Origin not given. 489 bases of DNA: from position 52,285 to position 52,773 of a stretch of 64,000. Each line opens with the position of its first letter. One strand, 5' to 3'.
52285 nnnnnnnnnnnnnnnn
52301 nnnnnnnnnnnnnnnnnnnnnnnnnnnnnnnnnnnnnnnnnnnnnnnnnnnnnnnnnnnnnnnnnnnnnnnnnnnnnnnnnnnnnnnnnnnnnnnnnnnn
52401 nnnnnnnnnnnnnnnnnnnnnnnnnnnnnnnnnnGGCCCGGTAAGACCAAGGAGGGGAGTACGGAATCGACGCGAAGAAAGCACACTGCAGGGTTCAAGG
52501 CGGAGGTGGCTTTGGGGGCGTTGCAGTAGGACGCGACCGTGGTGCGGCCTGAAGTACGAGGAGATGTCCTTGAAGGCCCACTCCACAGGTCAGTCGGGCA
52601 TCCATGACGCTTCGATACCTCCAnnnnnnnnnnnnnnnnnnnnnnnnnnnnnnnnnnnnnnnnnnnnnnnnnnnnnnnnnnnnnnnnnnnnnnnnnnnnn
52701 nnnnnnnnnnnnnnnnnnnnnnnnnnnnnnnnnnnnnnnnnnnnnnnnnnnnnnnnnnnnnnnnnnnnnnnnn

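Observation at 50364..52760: Small lower-GC islet: IS5-family transposase remnant plus a solitary compact SNF2 helicase between a sensor kinase and holB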

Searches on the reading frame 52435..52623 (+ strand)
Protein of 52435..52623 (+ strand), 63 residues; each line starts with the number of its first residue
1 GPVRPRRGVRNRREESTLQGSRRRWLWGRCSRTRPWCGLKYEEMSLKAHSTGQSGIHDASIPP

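Call 12: search_protein_families(library=pfam, proteins=[window:52435-52623:+], max_evalue=10)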
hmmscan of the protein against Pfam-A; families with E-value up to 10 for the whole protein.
seq(63 aa): 0 families
